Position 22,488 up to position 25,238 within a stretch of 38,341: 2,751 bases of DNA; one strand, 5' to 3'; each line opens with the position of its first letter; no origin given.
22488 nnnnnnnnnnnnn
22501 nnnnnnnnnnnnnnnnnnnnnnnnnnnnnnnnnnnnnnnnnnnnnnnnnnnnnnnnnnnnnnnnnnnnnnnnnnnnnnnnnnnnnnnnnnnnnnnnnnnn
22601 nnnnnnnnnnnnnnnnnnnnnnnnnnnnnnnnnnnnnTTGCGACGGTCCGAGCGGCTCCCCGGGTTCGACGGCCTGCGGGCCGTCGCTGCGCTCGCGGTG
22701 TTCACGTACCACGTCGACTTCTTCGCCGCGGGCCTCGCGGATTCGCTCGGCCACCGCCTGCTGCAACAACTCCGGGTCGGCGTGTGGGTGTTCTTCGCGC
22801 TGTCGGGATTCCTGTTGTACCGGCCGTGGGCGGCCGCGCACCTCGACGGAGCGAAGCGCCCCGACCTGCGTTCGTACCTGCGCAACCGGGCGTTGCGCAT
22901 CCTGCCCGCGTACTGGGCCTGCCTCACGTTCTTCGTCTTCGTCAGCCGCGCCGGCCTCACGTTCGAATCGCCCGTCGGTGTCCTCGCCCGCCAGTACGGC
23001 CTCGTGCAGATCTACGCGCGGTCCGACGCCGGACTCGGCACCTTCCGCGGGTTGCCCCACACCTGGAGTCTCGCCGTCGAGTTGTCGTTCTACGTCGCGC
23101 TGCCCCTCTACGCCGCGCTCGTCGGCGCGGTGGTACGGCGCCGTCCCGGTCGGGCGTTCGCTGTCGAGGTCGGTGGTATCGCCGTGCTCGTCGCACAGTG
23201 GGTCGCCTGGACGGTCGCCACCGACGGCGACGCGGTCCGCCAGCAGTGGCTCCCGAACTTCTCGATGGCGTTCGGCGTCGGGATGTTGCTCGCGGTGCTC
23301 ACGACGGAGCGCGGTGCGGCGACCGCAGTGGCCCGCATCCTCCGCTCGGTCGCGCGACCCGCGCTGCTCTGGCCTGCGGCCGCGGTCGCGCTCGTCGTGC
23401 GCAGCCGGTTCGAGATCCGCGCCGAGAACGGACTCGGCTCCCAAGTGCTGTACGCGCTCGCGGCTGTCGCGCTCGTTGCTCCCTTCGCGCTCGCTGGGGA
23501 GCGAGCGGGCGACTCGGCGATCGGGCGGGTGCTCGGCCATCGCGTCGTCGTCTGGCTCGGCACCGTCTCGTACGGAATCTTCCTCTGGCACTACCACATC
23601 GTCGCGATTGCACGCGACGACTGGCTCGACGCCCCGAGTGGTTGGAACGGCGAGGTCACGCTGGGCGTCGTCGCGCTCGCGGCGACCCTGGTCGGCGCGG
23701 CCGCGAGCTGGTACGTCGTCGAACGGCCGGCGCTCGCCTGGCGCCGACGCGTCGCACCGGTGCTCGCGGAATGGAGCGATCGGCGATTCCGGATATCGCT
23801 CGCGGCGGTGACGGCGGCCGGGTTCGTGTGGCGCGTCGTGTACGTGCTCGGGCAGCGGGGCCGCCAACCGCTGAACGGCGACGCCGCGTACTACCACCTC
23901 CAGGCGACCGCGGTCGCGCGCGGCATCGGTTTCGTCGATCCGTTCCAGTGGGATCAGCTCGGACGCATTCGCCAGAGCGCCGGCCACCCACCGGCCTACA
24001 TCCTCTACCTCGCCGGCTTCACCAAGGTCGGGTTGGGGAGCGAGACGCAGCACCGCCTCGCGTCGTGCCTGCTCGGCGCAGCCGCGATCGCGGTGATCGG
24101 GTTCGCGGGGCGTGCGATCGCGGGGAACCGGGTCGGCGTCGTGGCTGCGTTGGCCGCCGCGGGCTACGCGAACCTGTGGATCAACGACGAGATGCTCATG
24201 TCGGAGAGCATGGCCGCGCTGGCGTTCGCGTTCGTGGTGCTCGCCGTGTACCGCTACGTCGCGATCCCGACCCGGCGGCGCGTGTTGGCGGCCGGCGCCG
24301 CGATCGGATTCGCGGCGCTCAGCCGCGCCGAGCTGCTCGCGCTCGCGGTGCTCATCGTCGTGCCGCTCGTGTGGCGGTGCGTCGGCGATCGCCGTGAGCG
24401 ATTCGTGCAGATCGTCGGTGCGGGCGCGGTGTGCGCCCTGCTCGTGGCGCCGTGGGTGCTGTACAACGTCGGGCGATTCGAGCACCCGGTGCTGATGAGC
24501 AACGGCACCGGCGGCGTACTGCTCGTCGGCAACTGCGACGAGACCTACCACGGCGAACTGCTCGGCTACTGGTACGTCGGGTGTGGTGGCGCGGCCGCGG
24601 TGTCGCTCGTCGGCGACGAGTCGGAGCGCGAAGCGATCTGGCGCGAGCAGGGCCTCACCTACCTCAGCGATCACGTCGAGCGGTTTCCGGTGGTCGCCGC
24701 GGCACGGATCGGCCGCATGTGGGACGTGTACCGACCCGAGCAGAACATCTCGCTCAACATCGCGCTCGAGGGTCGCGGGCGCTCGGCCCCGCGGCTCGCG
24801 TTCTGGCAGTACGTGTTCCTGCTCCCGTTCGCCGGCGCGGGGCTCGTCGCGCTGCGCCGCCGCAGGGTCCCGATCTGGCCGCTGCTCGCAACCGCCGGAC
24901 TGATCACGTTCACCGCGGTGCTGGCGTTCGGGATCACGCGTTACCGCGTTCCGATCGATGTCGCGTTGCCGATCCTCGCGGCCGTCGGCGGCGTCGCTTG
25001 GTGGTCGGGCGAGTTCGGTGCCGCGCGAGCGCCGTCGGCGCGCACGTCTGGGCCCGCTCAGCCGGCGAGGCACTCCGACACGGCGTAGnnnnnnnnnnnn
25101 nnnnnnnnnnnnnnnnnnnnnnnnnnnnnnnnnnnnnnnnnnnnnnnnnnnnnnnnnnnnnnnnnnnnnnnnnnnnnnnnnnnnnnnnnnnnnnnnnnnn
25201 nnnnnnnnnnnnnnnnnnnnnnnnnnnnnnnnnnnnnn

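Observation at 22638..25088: Single ORF fusing an AT3 acyltransferase to an ArnT/PMT-like GT-C glycosyltransferase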

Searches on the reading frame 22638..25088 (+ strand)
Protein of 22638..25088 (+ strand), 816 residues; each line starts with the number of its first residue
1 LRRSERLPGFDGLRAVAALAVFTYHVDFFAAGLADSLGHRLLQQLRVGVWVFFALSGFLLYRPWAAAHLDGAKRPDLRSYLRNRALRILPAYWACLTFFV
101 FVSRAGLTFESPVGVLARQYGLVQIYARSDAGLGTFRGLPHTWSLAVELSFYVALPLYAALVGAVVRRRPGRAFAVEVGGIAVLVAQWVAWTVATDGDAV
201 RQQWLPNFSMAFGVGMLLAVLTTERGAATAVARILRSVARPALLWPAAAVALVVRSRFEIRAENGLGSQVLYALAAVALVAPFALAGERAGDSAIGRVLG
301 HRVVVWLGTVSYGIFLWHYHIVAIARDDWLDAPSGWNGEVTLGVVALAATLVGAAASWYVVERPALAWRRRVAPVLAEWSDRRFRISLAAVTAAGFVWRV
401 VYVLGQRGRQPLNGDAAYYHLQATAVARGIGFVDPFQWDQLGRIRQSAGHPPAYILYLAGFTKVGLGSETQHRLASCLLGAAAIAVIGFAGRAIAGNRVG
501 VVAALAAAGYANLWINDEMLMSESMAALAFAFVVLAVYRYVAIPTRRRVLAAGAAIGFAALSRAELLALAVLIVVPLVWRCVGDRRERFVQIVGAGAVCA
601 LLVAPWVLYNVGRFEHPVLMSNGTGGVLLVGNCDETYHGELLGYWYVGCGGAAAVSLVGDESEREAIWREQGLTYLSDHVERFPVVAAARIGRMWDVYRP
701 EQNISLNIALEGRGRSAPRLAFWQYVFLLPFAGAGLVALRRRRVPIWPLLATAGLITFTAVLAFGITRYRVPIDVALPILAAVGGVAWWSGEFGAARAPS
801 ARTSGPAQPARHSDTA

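Call 3: search_protein_families(library=pfam, proteins=[window:22638-25088:+], max_evalue=0.01)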
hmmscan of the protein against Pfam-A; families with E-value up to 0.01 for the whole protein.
window:22638-25088:+ (816 aa): 2 families
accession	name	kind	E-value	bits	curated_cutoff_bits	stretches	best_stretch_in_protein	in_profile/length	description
PF01757.29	Acyl_transf_3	-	2.8e-25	89.5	31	1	9-356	3-323/326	Acyltransferase domain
PF13231.12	PMT_2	-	8.5e-09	36.2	26.1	1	450-609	2-160/160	Dolichyl-phosphate-mannose-protein mannosyltransferase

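Call 6: find_homologous_proteins(query=window:22638-25088:+, max_evalue=0.00001)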
Query window:22638-25088:+ (816 aa): 374 proteins with E <= 0.00001 among 8000 candidates; the best 120 are listed.
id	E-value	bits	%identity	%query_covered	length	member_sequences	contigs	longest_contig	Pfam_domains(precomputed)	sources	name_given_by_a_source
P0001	0.0e+0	1786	100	100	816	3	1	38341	PF01757.29,PF13231.13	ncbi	-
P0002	1.0e-252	860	56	97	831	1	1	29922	PF01757.29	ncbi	-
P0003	1.6e-251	856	57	96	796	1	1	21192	PF01757.29,PF13231.13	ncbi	-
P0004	4.7e-251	854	54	96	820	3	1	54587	PF01757.29,PF13231.13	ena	-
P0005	5.0e-242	824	54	96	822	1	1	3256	PF01757.29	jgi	jgi:peptidoglycan/LPS O-acetylase OafA/YrhL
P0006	4.1e-239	815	55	96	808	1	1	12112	PF01757.29,PF13231.13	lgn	-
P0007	6.3e-239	814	55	97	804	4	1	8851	PF01757.29,PF13231.13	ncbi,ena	-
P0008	3.3e-235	802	52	96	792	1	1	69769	PF01757.29,PF13231.13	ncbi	-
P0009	6.3e-235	801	53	93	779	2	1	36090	PF01757.29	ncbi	-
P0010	9.7e-231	787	53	96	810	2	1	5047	PF01757.29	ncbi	ncbi:MAG TPA: acyltransferase [Acidimicrobiia bacterium]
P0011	6.9e-225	768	51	96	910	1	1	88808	PF01757.29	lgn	-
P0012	2.5e-141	491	40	95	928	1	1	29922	PF01757.29,PF02366.25,PF13231.13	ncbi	-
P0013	4.2e-128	447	49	58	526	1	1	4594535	PF01757.29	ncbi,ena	-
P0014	3.1e-126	441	41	49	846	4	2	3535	PF01757.29,PF13231.13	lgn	-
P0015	1.3e-122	429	39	54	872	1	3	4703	PF01757.29,PF13231.13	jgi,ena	-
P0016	2.0e-121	425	41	49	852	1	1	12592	PF01757.29,PF13231.13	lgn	-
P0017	2.7e-121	425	40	49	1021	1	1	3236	PF01757.29,PF13231.13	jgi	jgi:peptidoglycan/LPS O-acetylase OafA/YrhL/4-amino-4-deoxy-L-arabinose transferase-like glycosyltra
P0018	2.6e-120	422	40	50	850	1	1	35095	PF01757.29,PF13231.13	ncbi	-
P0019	1.2e-119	419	37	53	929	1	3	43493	PF01757.29,PF13231.13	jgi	jgi:peptidoglycan/LPS O-acetylase OafA/YrhL/4-amino-4-deoxy-L-arabinose transferase-like glycosyltra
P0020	1.3e-119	419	38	55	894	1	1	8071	PF01757.29,PF13231.13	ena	-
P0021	1.4e-118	416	37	55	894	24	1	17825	PF01757.29,PF13231.13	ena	-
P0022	2.8e-117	412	39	49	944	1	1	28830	PF01757.29,PF13231.13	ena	-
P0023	3.9e-117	411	38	49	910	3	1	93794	PF01757.29,PF13231.13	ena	-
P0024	5.8e-117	411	38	50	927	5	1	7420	PF01757.29,PF13231.13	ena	-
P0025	2.0e-116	409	40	50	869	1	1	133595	PF01757.29,PF13231.13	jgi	jgi:peptidoglycan/LPS O-acetylase OafA/YrhL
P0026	2.9e-116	408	39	49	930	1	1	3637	PF01757.29,PF13231.13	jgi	-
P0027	4.3e-115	404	39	48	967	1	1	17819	PF01757.29,PF13231.13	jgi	jgi:peptidoglycan/LPS O-acetylase OafA/YrhL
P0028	5.5e-114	401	38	50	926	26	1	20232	PF01757.29,PF13231.13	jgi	jgi:peptidoglycan/LPS O-acetylase OafA/YrhL/4-amino-4-deoxy-L-arabinose transferase-like glycosyltra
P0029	1.5e-113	399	38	50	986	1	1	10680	PF01757.29,PF13231.13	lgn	-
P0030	1.9e-113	399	35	50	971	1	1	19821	PF01757.29,PF13231.13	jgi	jgi:peptidoglycan/LPS O-acetylase OafA/YrhL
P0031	4.9e-113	398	37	49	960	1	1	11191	PF01757.29,PF13231.13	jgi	jgi:peptidoglycan/LPS O-acetylase OafA/YrhL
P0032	3.2e-112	395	38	50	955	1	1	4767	PF01757.29,PF13231.13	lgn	-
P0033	4.1e-111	391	38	49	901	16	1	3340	PF01757.29,PF13231.13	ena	-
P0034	4.9e-111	391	39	47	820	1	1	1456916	PF01757.29,PF13231.13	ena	-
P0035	3.7e-110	388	36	49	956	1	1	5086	PF01757.29,PF13231.13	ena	-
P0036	1.3e-109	386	38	50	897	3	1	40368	PF01757.29,PF13231.13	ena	-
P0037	5.0e-109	384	37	50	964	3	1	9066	PF01757.29,PF13231.13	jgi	jgi:peptidoglycan/LPS O-acetylase OafA/YrhL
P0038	2.1e-108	382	36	49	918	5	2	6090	PF01757.29,PF13231.13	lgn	-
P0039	2.9e-107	379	36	49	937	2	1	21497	PF01757.29,PF13231.13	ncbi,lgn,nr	ncbi:MAG TPA: acyltransferase family protein [Acidimicrobiales bacterium]|nr:acyltransferase family 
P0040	1.8e-106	376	34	98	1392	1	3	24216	PF01757.29,PF13231.13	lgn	-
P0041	5.4e-106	374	35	49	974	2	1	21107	PF01757.29,PF13231.13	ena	-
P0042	2.8e-101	359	33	49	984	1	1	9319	PF01757.29,PF13231.13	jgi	jgi:peptidoglycan/LPS O-acetylase OafA/YrhL/4-amino-4-deoxy-L-arabinose transferase-like glycosyltra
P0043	7.6e-101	357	37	99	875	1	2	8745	PF01757.29,PF13231.13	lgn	-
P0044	9.1e-101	357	35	95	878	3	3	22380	PF01757.29,PF13231.13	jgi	-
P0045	8.2e-98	347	34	94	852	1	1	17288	PF01757.29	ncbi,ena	-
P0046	9.0e-97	344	37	50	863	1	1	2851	PF01757.29,PF13231.13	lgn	-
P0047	2.4e-96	342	36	94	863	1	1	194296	PF01757.29,PF13231.13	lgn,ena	-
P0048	4.9e-96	341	36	96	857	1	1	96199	PF01757.29,PF13231.13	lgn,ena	-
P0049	1.7e-95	340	36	97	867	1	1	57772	PF01757.29,PF13231.13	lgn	-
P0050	2.1e-95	339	35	96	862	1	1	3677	PF01757.29,PF13231.13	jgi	-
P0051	1.4e-93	333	35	97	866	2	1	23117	PF01757.29,PF13231.13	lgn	-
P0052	2.5e-92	329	33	99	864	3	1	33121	PF01757.29,PF13231.13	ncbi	-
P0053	2.8e-92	329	40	45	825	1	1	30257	PF01757.29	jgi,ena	-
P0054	1.6e-91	326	35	94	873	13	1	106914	PF01757.29,PF13231.13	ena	-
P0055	7.2e-91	324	35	94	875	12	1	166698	PF01757.29,PF13231.13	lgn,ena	-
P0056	1.5e-85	307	34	94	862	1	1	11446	PF01757.29,PF13231.13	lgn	-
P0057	1.0e-84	304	39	40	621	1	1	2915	PF01757.29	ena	-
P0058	1.1e-84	304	34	94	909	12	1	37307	PF01757.29,PF13231.13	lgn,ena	-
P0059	2.7e-84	303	35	94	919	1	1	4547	PF01757.29,PF13231.13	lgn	-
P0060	3.0e-82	296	38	44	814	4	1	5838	PF01757.29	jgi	jgi:peptidoglycan/LPS O-acetylase OafA/YrhL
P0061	1.2e-80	290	35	94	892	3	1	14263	PF01757.29,PF13231.13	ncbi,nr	ncbi:MAG: hypothetical protein D6683_00190 [Actinomyces sp.]|nr:MAG: hypothetical protein D6683_0019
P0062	4.0e-80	289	39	46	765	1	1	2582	PF01757.29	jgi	jgi:peptidoglycan/LPS O-acetylase OafA/YrhL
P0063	9.0e-78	281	44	50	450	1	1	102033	PF13231.13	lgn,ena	-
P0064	1.1e-77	281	33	94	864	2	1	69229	PF01757.29,PF13231.13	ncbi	ncbi:MAG: acyltransferase family protein [Actinomycetota bacterium]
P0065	1.2e-77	281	40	49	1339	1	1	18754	PF13231.13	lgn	-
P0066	7.4e-77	278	35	44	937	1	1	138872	PF01757.29,PF13231.13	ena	-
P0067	5.1e-76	275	35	45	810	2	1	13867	PF01757.29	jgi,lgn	jgi:peptidoglycan/LPS O-acetylase OafA/YrhL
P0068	1.2e-75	274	42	47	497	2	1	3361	PF13231.13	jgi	-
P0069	4.1e-69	252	39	45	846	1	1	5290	PF01757.29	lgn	-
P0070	5.7e-66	242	38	38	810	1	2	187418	PF01757.29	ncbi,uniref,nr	ncbi:hypothetical protein Acor_29090 [Acrocarpospora corrugata]|uniref:Acyltransferase 3 domain-cont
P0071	2.8e-65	240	39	48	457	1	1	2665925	PF13231.13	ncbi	-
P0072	3.0e-64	236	30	96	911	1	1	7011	PF01757.29,PF13231.13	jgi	jgi:peptidoglycan/LPS O-acetylase OafA/YrhL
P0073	1.3e-60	224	36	50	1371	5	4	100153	PF13231.13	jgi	jgi:hypothetical protein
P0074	7.6e-60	222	31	88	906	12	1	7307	PF01757.29,PF13231.13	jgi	jgi:peptidoglycan/LPS O-acetylase OafA/YrhL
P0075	5.5e-55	206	35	49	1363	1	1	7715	PF13231.13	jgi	jgi:4-amino-4-deoxy-L-arabinose transferase-like glycosyltransferase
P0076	1.7e-49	187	32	67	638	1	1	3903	PF01757.29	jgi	jgi:peptidoglycan/LPS O-acetylase OafA/YrhL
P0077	9.5e-47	178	35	48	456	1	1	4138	PF13231.13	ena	-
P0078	1.2e-45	175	40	45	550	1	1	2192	PF01757.29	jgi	jgi:peptidoglycan/LPS O-acetylase OafA/YrhL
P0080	5.2e-41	159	36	45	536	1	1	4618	PF01757.29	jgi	jgi:peptidoglycan/LPS O-acetylase OafA/YrhL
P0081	6.5e-39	152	35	44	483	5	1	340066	PF01757.29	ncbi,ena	-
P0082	1.0e-38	152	38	45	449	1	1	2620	PF01757.29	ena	-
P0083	4.5e-38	150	36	45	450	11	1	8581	PF01757.29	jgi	-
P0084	7.8e-38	149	37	46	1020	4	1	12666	PF01757.29,PF04311.21,PF13472.13,PF00657.29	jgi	jgi:peptidoglycan/LPS O-acetylase OafA/YrhL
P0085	2.4e-37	147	35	45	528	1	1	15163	PF01757.29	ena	-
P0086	6.5e-37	146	38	45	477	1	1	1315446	PF01757.29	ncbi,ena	-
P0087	7.9e-37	146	36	47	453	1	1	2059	PF01757.29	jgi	-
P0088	1.1e-36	145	36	47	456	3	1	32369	PF01757.29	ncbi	-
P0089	1.9e-36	144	35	44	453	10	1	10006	PF01757.29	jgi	jgi:peptidoglycan/LPS O-acetylase OafA/YrhL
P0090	2.2e-36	144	36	38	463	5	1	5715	PF01757.29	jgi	jgi:peptidoglycan/LPS O-acetylase OafA/YrhL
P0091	2.6e-36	144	35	45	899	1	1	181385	PF01757.29,PF04932.21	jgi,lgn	-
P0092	4.1e-36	143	35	46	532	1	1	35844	PF01757.29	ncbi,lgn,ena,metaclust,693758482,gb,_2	metaclust:\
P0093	3.6e-35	140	33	47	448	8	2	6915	PF01757.29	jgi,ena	jgi:peptidoglycan/LPS O-acetylase OafA/YrhL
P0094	1.0e-34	139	36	44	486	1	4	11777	PF01757.29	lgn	-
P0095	1.0e-34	139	34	47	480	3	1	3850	PF01757.29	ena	-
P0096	1.4e-34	138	33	46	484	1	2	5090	PF01757.29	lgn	-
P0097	2.4e-34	137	34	47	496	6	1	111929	PF01757.29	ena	-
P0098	3.4e-34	137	36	45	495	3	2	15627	PF01757.29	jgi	-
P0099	4.7e-34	136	36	46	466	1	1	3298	PF01757.29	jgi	jgi:peptidoglycan/LPS O-acetylase OafA/YrhL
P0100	9.8e-34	135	35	45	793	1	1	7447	PF01757.29,PF13385.14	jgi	jgi:peptidoglycan/LPS O-acetylase OafA/YrhL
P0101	1.3e-33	135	33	45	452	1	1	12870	PF01757.29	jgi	jgi:peptidoglycan/LPS O-acetylase OafA/YrhL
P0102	3.7e-33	133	33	47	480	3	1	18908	PF01757.29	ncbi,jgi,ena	jgi:peptidoglycan/LPS O-acetylase OafA/YrhL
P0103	4.1e-33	133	35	46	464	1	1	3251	PF01757.29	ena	-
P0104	5.1e-33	133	35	44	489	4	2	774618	PF01757.29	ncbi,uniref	ncbi:acyltransferase family protein [Micromonospora lupini]|uniref:acyltransferase family protein n=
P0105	5.7e-33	133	35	45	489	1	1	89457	PF01757.29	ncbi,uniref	ncbi:acyltransferase [Micromonospora sp. NPDC126480]|uniref:acyltransferase family protein n=1 Tax=M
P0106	8.4e-33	132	36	45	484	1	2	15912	PF01757.29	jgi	jgi:peptidoglycan/LPS O-acetylase OafA/YrhL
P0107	8.8e-33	132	34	47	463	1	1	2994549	PF01757.29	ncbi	-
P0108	1.1e-32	132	35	44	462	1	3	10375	PF01757.29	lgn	-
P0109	1.4e-32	131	34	45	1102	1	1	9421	PF01757.29,PF01564.24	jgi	jgi:peptidoglycan/LPS O-acetylase OafA/YrhL/SAM-dependent methyltransferase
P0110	2.7e-32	131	31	45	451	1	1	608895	PF01757.29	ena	-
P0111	3.1e-32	130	35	45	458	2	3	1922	PF01757.29,PF07786.19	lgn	-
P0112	5.0e-32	130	31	47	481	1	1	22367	PF01757.29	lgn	-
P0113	5.2e-32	130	34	45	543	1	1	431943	PF01757.29,PF13857.13,PF12796.14,PF00023.37,PF13637.13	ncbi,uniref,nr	ncbi:acyltransferase family protein [Blastococcus sp. TF02A-26]|uniref:acyltransferase family protei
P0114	7.1e-32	129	36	39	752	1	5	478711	PF01757.29,PF13385.14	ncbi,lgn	-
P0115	1.0e-31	129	36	42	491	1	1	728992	PF01757.29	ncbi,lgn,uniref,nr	ncbi:acyltransferase family protein [Actinomadura atramentaria]|uniref:acyltransferase family protei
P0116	1.7e-31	128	35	45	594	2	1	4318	PF01757.29,PF02518.32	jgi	jgi:peptidoglycan/LPS O-acetylase OafA/YrhL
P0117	3.9e-31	127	35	44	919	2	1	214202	PF01757.29,PF04932.21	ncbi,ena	-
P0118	5.8e-31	126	35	46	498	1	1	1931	PF01757.29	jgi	jgi:peptidoglycan/LPS O-acetylase OafA/YrhL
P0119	6.6e-31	126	33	47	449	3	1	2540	PF01757.29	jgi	jgi:peptidoglycan/LPS O-acetylase OafA/YrhL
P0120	7.2e-31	126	33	47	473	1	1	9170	PF01757.29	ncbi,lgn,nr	ncbi:MAG: acyltransferase [Acidimicrobiales bacterium]|nr:acyltransferase [Acidimicrobiales bacteriu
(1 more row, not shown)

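Call 17: search_solved_structures(query=window:22638-25088:+, max_evalue=1, show_alignments=2)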
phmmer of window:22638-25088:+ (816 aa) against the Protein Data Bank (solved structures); distinct sequences matched with E-value up to 1: 0.

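Call 18: list_cluster_members(proteins=[P0001, P0002, P0003, P0008, P0052, P0064, P0061, P0039])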
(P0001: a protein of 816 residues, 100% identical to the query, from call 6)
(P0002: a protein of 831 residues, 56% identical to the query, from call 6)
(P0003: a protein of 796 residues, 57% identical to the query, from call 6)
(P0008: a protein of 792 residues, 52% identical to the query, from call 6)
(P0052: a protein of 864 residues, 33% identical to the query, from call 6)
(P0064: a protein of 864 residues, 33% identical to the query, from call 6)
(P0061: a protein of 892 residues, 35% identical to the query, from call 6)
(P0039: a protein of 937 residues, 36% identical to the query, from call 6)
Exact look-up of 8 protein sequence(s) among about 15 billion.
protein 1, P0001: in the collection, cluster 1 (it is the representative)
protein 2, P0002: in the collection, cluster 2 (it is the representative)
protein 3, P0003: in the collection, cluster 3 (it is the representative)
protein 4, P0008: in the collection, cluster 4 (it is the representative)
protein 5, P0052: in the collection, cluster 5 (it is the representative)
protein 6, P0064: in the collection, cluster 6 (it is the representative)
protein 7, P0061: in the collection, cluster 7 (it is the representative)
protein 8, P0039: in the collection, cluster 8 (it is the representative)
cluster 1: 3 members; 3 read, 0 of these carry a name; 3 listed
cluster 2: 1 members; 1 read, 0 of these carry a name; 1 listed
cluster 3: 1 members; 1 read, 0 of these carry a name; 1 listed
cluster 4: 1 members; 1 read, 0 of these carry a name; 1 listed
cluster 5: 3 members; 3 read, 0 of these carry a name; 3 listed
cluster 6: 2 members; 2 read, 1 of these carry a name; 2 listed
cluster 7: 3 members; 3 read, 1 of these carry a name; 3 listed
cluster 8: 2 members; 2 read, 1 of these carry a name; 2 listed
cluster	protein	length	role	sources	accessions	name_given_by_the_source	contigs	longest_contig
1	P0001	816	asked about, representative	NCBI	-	-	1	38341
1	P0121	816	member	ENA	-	-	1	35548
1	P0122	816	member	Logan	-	-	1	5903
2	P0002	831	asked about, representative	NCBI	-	-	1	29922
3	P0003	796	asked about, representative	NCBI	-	-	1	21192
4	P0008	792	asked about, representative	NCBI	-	-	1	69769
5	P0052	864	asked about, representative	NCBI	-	-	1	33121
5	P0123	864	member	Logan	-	-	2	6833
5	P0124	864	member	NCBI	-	-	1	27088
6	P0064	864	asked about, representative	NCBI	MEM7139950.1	MAG: acyltransferase family protein [Actinomycetota bacterium]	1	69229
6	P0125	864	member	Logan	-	-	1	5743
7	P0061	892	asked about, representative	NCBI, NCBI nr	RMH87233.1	MAG: hypothetical protein D6683_00190 [Actinomyces sp.]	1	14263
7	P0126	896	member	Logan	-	-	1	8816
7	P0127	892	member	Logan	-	-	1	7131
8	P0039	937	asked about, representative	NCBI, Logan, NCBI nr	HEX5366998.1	MAG TPA: acyltransferase family protein [Acidimicrobiales bacterium] | acyltransferase family protein [Acidimicrobiales bacterium]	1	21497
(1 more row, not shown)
